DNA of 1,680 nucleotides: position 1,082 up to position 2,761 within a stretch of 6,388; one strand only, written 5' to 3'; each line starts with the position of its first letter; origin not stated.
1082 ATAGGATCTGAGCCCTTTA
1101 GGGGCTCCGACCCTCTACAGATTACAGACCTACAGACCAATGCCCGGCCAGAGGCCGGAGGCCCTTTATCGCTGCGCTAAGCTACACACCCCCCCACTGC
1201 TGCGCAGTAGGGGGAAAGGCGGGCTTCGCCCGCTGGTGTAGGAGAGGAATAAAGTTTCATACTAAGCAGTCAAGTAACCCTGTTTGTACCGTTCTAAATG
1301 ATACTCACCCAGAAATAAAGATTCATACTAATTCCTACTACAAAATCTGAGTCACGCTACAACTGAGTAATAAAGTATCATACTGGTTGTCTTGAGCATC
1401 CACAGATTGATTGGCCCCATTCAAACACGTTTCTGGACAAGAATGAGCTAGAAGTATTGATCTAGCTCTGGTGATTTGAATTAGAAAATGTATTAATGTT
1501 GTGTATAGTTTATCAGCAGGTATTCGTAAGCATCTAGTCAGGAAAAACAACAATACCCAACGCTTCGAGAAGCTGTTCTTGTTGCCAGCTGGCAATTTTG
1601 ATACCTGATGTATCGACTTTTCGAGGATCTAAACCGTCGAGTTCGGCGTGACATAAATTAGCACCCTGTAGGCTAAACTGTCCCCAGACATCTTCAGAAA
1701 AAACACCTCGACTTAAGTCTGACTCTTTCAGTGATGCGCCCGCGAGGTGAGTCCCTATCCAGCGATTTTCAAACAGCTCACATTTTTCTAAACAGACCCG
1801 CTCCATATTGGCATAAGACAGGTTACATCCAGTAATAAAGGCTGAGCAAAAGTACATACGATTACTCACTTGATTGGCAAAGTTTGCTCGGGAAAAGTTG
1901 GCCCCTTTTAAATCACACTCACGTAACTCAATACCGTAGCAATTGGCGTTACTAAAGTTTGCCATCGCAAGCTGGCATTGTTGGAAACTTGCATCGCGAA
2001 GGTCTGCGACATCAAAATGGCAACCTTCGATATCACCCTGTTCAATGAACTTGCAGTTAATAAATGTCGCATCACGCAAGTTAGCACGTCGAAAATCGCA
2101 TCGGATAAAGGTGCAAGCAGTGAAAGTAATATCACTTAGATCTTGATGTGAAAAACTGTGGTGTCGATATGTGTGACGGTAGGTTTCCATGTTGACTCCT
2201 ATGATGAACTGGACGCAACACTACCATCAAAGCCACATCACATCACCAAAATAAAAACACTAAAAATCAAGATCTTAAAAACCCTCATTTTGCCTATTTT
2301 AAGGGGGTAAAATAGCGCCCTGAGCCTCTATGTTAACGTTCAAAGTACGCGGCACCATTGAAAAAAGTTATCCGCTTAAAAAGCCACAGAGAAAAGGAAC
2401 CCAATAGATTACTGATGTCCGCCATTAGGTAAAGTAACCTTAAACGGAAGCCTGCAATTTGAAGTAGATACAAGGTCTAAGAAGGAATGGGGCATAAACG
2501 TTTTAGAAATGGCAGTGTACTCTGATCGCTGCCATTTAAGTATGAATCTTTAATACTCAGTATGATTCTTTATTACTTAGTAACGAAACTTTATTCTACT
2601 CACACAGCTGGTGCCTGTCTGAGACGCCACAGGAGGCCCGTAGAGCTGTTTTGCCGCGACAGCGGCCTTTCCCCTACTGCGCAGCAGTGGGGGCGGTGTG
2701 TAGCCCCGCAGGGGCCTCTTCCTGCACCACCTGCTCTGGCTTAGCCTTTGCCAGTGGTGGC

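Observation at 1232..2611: The qnrS2 cassette is a miniature Tn7-like element with no transposase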

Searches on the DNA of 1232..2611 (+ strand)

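Call 9: search_dna_similar(query=window:1232-2611:+, collection=plasmids, mode=near, max_rows=40, rows=spread)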
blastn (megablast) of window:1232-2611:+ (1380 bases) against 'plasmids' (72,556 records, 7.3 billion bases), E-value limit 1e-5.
Records with a match: 2133; places in all: 2213; records where one place covers at least 80% of the query: 114.
Best place of each record, by identity: >=99% 131; 95-99% 7; 90-95% 19; 80-90% 1976.
By first word of the organism name: Klebsiella 850; Escherichia 696; Salmonella 202; Enterobacter 119; Citrobacter 56; Shigella 55; Aeromonas 36; Vibrio 28; Raoultella 20; Serratia 17; and 18 more.
By predicted mobility (MOB-suite, as given by PLSDB): conjugative 1565; non-mobilizable 300; mobilizable 268.
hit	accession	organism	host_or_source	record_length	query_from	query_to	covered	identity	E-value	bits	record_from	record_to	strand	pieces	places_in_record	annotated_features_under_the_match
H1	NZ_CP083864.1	Enterobacter kobei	Homo sapiens,sputum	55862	2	1379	100%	99.9%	0e+0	2534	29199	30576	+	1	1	quinolone resistance pentapeptide repeat protein QnrS2 | qnrS2: quinolone resistance pentapeptide repeat protein QnrS2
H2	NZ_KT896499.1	Klebsiella pneumoniae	Shafdan Dan Region Wastewater Treatment ...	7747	3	1259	91%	99.9%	0e+0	2316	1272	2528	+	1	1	quinolone resistance pentapeptide repeat protein QnrS2 | qnrS2: quinolone resistance pentapeptide repeat protein QnrS2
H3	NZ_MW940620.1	Citrobacter sp.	-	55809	4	1190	86%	99.9%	0e+0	2187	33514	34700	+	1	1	quinolone resistance pentapeptide repeat protein QnrS2 | qnrS2: quinolone resistance pentapeptide repeat protein QnrS2 | SprT-like domain-containing protein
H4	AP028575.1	Serratia marcescens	Homo sapiens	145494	297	1146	62%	85.2%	0e+0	867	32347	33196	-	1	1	Qnr family quinolone resistance pentapeptide repeat protein | qnrS1: quinolone resistance pentapeptide repeat protein QnrS1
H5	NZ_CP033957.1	Klebsiella pneumoniae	Homo sapiens,stool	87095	297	1146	62%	85.2%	0e+0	865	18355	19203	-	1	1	quinolone resistance pentapeptide repeat protein QnrS1 | qnrS1: quinolone resistance pentapeptide repeat protein QnrS1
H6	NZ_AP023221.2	Escherichia coli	Homo sapiens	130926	297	1146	62%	85.2%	0e+0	865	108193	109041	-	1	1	quinolone resistance pentapeptide repeat protein QnrS1 | qnrS1: quinolone resistance pentapeptide repeat protein QnrS1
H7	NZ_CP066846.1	Escherichia coli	Homo sapiens,whole organism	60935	297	1146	62%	85.2%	0e+0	865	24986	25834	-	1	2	quinolone resistance pentapeptide repeat protein QnrS1 | qnrS1: quinolone resistance pentapeptide repeat protein QnrS1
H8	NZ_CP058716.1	Escherichia coli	Manis javanica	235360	297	1146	62%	85.2%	0e+0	865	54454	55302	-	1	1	quinolone resistance pentapeptide repeat protein QnrS1 | qnrS1: quinolone resistance pentapeptide repeat protein QnrS1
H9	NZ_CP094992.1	Klebsiella pneumoniae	Homo sapiens,Cell culture,intestine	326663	297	1146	62%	85.2%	0e+0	865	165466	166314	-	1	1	quinolone resistance pentapeptide repeat protein QnrS1 | qnrS1: quinolone resistance pentapeptide repeat protein QnrS1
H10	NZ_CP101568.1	Klebsiella pneumoniae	Homo sapiens,secretions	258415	297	1146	62%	85.2%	0e+0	865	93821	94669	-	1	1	quinolone resistance pentapeptide repeat protein QnrS1 | qnrS1: quinolone resistance pentapeptide repeat protein QnrS1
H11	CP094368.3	Klebsiella pneumoniae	Homo sapiens,Cell culture,intestine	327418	297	1146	62%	85.2%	0e+0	865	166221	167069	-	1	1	quinolone resistance pentapeptide repeat protein QnrS1 | qnrS1: quinolone resistance pentapeptide repeat protein QnrS1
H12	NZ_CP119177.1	Klebsiella pneumoniae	Homo sapiens,whole organism,blood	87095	297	1146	62%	85.2%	0e+0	865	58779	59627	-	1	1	quinolone resistance pentapeptide repeat protein QnrS1 | qnrS1: quinolone resistance pentapeptide repeat protein QnrS1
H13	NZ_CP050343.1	Klebsiella pneumoniae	Homo sapiens,bronchoalveolar lavage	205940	297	1146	62%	85.2%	0e+0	865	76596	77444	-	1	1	quinolone resistance pentapeptide repeat protein QnrS1 | qnrS1: quinolone resistance pentapeptide repeat protein QnrS1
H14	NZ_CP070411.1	Klebsiella pneumoniae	Homo sapiens,blood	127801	297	1146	62%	85.2%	0e+0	865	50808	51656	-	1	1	quinolone resistance pentapeptide repeat protein QnrS1 | qnrS1: quinolone resistance pentapeptide repeat protein QnrS1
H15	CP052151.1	Klebsiella pneumoniae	Homo sapiens,blood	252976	297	1146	62%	85.2%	0e+0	865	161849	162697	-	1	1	quinolone resistance pentapeptide repeat protein QnrS1 | qnrS1: quinolone resistance pentapeptide repeat protein QnrS1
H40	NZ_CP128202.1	Vibrio furnissii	Homo sapiens,stool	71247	6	42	3%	97.3%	6e-7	64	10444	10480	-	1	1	none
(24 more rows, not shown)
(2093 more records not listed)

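Call 10: search_dna_similar(query=window:1232-2611:+, collection=ecoli_genomes, mode=near, max_rows=20)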
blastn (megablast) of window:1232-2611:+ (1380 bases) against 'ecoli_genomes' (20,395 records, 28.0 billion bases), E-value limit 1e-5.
Records with a match: 813; places in all: 828; records where one place covers at least 80% of the query: 32.
Genomes with a match: 744 of 5426; with a place that covers at least 80% of the query: 32. Places per genome that has any: lowest 1, median 1, highest 3. On chromosomes: 65 places; on plasmids: 763.
Best place of each record, by identity: >=99% 32; 90-95% 5; 80-90% 776.
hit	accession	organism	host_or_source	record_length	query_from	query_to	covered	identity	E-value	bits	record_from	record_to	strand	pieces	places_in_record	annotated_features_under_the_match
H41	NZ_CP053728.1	Escherichia coli strain CP61_Sichuan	pig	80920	6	1219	88%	100.0%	0e+0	2242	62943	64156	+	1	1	quinolone resistance pentapeptide repeat protein QnrS2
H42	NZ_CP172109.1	Escherichia coli strain QL57EC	swine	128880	6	1219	88%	100.0%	0e+0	2242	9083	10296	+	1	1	quinolone resistance pentapeptide repeat protein QnrS2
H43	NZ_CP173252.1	Escherichia coli strain SRY149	Homo sapiens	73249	6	1199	87%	100.0%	0e+0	2206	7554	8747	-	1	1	quinolone resistance pentapeptide repeat protein QnrS2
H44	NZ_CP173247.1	Escherichia coli strain SRY157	Homo sapiens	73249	6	1199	87%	100.0%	0e+0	2206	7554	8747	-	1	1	quinolone resistance pentapeptide repeat protein QnrS2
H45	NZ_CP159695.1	Escherichia coli strain Z142-3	hospital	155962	6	1199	87%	99.9%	0e+0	2200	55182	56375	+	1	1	QnrS family quinolone resistance pentapeptide repeat protein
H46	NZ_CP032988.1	Escherichia coli strain BE2-5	egret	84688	4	1194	86%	100.0%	0e+0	2200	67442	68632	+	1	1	quinolone resistance pentapeptide repeat protein QnrS2 | SprT-like domain-containing protein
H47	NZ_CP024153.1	Escherichia coli strain 14EC033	clinical patient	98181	4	1194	86%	100.0%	0e+0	2200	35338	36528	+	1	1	quinolone resistance pentapeptide repeat protein QnrS2 | SprT-like domain-containing protein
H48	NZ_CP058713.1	Escherichia coli strain S163-2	Manis javanica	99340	4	1194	86%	100.0%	0e+0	2200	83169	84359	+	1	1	quinolone resistance pentapeptide repeat protein QnrS2 | SprT-like domain-containing protein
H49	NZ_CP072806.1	Escherichia coli strain PK5074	Homo sapiens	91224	4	1194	86%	100.0%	0e+0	2200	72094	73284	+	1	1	quinolone resistance pentapeptide repeat protein QnrS2 | SprT-like domain-containing protein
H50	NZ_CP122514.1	Escherichia coli strain W444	pig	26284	4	1194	86%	100.0%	0e+0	2200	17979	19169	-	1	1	quinolone resistance pentapeptide repeat protein QnrS2 | SprT-like domain-containing protein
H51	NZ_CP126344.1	Escherichia coli strain DAX4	water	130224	4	1194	86%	100.0%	0e+0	2200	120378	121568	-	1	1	quinolone resistance pentapeptide repeat protein QnrS2 | SprT-like domain-containing protein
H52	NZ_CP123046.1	Escherichia coli strain EC0430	Homo sapiens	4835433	4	1194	86%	100.0%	0e+0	2200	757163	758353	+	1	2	quinolone resistance pentapeptide repeat protein QnrS2 | SprT-like domain-containing protein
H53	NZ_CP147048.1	Escherichia coli strain 19M19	municipal wastewater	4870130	4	1194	86%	100.0%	0e+0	2200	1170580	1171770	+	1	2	quinolone resistance pentapeptide repeat protein QnrS2 | SprT-like domain-containing protein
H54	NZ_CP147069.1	Escherichia coli strain JKHS004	hospital wastewater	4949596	4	1194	86%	100.0%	0e+0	2200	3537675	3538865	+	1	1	quinolone resistance pentapeptide repeat protein QnrS2 | SprT-like domain-containing protein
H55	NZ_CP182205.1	Escherichia coli strain JB2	rabbit farm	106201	4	1194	86%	100.0%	0e+0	2200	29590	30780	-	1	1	quinolone resistance pentapeptide repeat protein QnrS2 | SprT-like domain-containing protein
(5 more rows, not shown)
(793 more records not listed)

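Call 11: get_annotated_region(hit=H40, flank=15000)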
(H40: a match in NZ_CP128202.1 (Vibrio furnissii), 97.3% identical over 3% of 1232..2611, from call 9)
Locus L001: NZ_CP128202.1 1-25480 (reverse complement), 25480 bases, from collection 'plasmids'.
description: Vibrio furnissii strain VFBJ07 plasmid pVFBJ07-1, complete sequence
organism: Vibrio furnissii (NCBI taxid 29494)
taxonomy: Bacteria; Pseudomonadota; Gammaproteobacteria; Vibrionales; Vibrionaceae; Vibrio; Vibrio furnissii
host: -; source: Homo sapiens,stool; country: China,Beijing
typing (MOB-suite, as given by PLSDB): non-mobilizable
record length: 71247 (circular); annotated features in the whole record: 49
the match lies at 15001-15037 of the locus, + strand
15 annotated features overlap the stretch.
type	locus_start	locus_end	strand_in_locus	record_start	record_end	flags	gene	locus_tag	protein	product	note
CDS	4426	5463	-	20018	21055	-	-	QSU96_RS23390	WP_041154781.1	IS110 family transposase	-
CDS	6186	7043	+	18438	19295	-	-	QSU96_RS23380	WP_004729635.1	mechanosensitive ion channel family protein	-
CDS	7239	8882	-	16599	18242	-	-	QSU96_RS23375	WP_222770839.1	BCCT family transporter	GO:0071705 - nitrogen compound transport [Evidence IEA]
CDS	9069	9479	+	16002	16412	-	-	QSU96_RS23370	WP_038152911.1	hypothetical protein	-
CDS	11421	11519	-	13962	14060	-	-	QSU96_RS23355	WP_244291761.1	hypothetical protein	-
CDS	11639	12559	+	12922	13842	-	-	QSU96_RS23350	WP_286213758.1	IS5 family transposase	-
CDS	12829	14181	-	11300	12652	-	gdhA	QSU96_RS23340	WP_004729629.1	NADP-specific glutamate dehydrogenase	GO:0006520 - amino acid metabolic process [Evidence IEA]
CDS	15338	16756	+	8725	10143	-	-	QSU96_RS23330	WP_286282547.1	hypothetical protein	-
CDS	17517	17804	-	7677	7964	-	-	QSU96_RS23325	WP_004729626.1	hypothetical protein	-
CDS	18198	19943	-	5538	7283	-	-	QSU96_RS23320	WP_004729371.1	EAL domain-containing protein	-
CDS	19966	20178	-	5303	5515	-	-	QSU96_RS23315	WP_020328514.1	hypothetical protein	-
CDS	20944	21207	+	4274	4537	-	-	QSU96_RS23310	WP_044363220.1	hypothetical protein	-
CDS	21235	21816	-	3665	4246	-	-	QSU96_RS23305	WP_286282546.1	DUF2913 family protein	-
CDS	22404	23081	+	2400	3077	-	-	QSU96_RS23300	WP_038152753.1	LuxR C-terminal-related transcriptional regulator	GO:0006355 - regulation of DNA-templated transcription [Evidence IEA]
CDS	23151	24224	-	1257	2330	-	-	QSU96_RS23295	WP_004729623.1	CBS domain-containing protein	-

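Call 14: search_dna_similar(query=window:1237-1400:+, collection=plasmids, mode=distant, max_rows=60, rows=spread, max_evalue=0.01)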
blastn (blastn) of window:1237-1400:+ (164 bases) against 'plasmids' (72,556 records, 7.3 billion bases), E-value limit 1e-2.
Records with a match: 223; places in all: 252; records where one place covers at least 80% of the query: 196.
Best place of each record, by identity: >=99% 124; 95-99% 7; 80-90% 61; 60-80% 31.
By first word of the organism name: Aeromonas 44; Klebsiella 43; Vibrio 38; Escherichia 31; Salmonella 20; Enterobacter 13; Shewanella 12; Acinetobacter 7; Citrobacter 4; uncultured 3; and 5 more.
By predicted mobility (MOB-suite, as given by PLSDB): conjugative 83; non-mobilizable 79; mobilizable 61.
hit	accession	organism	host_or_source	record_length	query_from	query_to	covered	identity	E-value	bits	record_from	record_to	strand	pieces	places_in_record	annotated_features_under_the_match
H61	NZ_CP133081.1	Aeromonas veronii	Carassius auratus,tissue ...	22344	1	164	100%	100.0%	3e-47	305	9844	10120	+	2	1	SprT-like domain-containing protein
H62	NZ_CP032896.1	Enterobacter kobei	Homo sapiens,Pure Culture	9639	1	164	100%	100.0%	4e-78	297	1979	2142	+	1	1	none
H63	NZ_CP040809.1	Escherichia fergusonii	chicken,cell culture,feces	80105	1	164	100%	100.0%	4e-78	297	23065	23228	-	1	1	none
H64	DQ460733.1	uncultured bacterium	-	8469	1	164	100%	100.0%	4e-78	297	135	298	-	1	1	none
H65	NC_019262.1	Aeromonas hydrophila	-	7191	1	164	100%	100.0%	4e-78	297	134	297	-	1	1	none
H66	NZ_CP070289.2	Escherichia albertii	Hainan,Poultry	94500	1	164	100%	100.0%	4e-78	297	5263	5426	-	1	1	SprT-like domain-containing protein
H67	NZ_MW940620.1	Citrobacter sp.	-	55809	1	164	100%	100.0%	4e-78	297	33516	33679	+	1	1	SprT-like domain-containing protein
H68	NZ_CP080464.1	Vibrio cholerae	Frog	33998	1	164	100%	100.0%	4e-78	297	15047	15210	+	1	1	SprT-like domain-containing protein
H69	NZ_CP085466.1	Aeromonas veronii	Homo sapiens,bile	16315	1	164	100%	100.0%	4e-78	297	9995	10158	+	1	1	SprT-like domain-containing protein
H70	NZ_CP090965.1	Edwardsiella piscicida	Silurus asotus (catfish)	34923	1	164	100%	100.0%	4e-78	297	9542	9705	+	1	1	SprT-like domain-containing protein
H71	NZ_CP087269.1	Aeromonas veronii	hospital sewage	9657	1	164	100%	100.0%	4e-78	297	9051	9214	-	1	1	none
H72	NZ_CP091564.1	Salmonella enterica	Homo sapiens,stool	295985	1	164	100%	100.0%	4e-78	297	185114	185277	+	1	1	SprT-like domain-containing protein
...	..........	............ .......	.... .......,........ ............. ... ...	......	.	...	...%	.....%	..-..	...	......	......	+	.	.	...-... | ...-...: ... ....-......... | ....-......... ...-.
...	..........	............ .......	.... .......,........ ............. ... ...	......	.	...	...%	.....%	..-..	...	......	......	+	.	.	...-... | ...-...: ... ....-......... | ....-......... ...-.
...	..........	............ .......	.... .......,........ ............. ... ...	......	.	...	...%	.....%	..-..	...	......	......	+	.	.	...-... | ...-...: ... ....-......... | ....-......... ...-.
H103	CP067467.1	Klebsiella pneumoniae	Homo sapiens,urine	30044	1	145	88%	81.4%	6e-31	141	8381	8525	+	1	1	none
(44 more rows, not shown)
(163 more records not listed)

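Call 15: search_dna_similar(query=window:2500-2606:-, collection=plasmids, mode=distant, max_rows=60, rows=spread, max_evalue=0.01)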
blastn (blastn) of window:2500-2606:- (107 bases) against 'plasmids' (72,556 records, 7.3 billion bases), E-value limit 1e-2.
Records with a match: 131; places in all: 154; records where one place covers at least 80% of the query: 92.
Best place of each record, by identity: >=99% 60; 95-99% 1; 90-95% 3; 80-90% 57; 60-80% 10.
By first word of the organism name: Aeromonas 39; Vibrio 29; Enterobacter 15; Acinetobacter 13; Shewanella 11; Klebsiella 8; Escherichia 3; uncultured 2; Pseudomonas 2; Citrobacter 2; and 7 more.
By predicted mobility (MOB-suite, as given by PLSDB): non-mobilizable 49; conjugative 42; mobilizable 40.
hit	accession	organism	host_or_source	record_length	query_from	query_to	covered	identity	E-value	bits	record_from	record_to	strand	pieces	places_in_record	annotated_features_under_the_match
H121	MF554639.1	uncultured bacterium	-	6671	1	107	100%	100.0%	2e-47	194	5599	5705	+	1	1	hypothetical protein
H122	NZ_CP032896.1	Enterobacter kobei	Homo sapiens,Pure Culture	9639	1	107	100%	100.0%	2e-47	194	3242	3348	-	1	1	none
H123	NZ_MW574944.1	Escherichia coli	-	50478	1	107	100%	100.0%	2e-47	194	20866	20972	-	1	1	none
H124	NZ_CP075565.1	Aeromonas media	cell culture,sludge of the aeration ...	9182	1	107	100%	100.0%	2e-47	194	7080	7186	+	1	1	none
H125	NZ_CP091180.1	Aeromonas caviae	-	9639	1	107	100%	100.0%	2e-47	194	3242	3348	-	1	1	none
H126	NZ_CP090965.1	Edwardsiella piscicida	Silurus asotus (catfish)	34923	1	107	100%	100.0%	2e-47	194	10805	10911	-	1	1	none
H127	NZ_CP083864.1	Enterobacter kobei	Homo sapiens,sputum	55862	1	107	100%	100.0%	2e-47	194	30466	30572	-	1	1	none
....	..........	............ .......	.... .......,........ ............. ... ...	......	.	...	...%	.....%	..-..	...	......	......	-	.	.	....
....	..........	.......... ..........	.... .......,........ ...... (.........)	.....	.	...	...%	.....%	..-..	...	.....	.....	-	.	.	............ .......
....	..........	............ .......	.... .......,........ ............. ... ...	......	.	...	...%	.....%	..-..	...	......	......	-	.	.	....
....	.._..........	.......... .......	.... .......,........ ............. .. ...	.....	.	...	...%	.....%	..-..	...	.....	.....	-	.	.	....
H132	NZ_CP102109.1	Aeromonas veronii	-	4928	1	107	100%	100.0%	2e-47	194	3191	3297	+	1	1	none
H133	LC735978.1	Aeromonas caviae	-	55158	1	107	100%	100.0%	2e-47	194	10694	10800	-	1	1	none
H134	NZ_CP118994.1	Aeromonas media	Homo sapiens,cell culture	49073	1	107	100%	100.0%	2e-47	194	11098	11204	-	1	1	none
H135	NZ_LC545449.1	Enterobacter roggenkampii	-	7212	1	107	100%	100.0%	2e-47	194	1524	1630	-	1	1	hypothetical protein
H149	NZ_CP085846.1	Vibrio diabolicus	Mactra veneriformis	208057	3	107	98%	87.6%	1e-25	122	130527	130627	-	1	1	none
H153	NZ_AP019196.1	Aeromonas caviae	-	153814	1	105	98%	83.3%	6e-22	109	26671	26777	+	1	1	none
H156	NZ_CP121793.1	Aeromonas caviae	Homo sapiens,plasma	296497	1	105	98%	82.4%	3e-20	104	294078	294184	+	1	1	none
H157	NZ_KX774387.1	Providencia rettgeri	-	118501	1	104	97%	83.2%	2e-21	107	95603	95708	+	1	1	none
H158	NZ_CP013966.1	Aeromonas hydrophila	fish,cell culture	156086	1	105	98%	81.5%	3e-19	100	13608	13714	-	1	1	competence protein CoiA family protein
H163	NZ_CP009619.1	Vibrio coralliilyticus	Shellfish Hatchery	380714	1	80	75%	88.8%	3e-19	101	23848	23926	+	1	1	none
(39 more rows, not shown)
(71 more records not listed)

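Call 16: get_annotated_region(hit=H153, flank=12000)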
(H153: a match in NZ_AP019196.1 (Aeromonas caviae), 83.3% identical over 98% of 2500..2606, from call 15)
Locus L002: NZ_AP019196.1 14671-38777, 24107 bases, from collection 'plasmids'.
description: Aeromonas caviae strain GSH8M-1 plasmid pGSH8M-1-1, complete sequence
organism: Aeromonas caviae (NCBI taxid 648)
taxonomy: Bacteria; Pseudomonadota; Gammaproteobacteria; Aeromonadales; Aeromonadaceae; Aeromonas; Aeromonas caviae
host: -; source: -; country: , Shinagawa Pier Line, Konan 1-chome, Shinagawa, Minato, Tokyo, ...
typing (MOB-suite, as given by PLSDB): conjugative; relaxase MOBH; mating-pair formation MPF_F
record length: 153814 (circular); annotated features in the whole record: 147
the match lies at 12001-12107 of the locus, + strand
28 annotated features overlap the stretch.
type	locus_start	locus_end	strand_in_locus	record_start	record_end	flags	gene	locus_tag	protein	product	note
CDS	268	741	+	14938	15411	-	-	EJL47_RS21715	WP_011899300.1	hypothetical protein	-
CDS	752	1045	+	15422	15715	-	-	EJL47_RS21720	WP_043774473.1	hypothetical protein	-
CDS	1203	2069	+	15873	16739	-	-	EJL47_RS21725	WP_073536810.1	DsbA family protein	-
CDS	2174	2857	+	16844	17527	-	-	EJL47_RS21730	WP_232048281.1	hypothetical protein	-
CDS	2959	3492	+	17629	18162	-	-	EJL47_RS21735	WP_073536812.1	thermonuclease family protein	-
CDS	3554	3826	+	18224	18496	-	-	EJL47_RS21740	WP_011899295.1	HU family DNA-binding protein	GO:0030261 - chromosome condensation [Evidence IEA]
CDS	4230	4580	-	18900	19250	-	-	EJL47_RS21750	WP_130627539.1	hypothetical protein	-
CDS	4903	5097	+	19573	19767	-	-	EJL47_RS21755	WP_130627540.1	hypothetical protein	-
CDS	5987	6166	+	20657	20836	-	-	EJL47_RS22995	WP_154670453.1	hypothetical protein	-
CDS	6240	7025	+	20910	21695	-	-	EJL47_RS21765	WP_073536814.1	ParA family protein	-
CDS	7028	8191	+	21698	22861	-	-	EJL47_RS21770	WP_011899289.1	KorB domain-containing protein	-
CDS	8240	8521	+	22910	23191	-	-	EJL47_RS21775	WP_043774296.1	helix-turn-helix domain-containing protein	-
CDS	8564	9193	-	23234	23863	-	-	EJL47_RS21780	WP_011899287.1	type I restriction endonuclease subunit M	-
CDS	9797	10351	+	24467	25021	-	-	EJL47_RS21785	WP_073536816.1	hypothetical protein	-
CDS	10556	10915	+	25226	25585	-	-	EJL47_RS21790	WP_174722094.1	hypothetical protein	-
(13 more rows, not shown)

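Call 17: get_annotated_region(hit=H156, flank=6000)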
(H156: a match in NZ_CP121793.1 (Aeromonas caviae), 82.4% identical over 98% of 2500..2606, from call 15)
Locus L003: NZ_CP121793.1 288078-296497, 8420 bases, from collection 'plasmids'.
description: Aeromonas caviae strain FIONA 16800 plasmid unnamed1, complete sequence
organism: Aeromonas caviae (NCBI taxid 648)
taxonomy: Bacteria; Pseudomonadota; Gammaproteobacteria; Aeromonadales; Aeromonadaceae; Aeromonas; Aeromonas caviae
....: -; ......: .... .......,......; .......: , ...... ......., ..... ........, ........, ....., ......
typing (MOB-suite, as given by PLSDB): conjugative; replicon rep_cluster_71,rep_cluster_71; relaxase MOBH,MOBH; mating-pair formation MPF_F
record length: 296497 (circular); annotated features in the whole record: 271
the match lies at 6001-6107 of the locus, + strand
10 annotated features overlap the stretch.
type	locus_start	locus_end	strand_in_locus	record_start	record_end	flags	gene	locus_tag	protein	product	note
CDS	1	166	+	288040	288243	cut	-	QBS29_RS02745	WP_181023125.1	hypothetical protein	-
CDS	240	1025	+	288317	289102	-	-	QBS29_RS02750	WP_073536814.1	ParA family protein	-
CDS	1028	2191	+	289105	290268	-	-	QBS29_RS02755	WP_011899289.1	KorB domain-containing protein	-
CDS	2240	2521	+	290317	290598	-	-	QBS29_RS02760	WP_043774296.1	helix-turn-helix domain-containing protein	-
CDS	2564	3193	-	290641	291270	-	-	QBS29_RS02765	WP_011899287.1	type I restriction endonuclease subunit M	-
CDS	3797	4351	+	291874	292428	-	-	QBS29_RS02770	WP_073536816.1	hypothetical protein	-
CDS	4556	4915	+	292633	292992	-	-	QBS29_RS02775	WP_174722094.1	hypothetical protein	-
CDS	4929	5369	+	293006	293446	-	-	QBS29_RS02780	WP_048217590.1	hypothetical protein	-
CDS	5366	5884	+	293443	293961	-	-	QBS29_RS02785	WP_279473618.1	hypothetical protein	-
CDS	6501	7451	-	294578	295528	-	-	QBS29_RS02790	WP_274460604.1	IS1595 family transposase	-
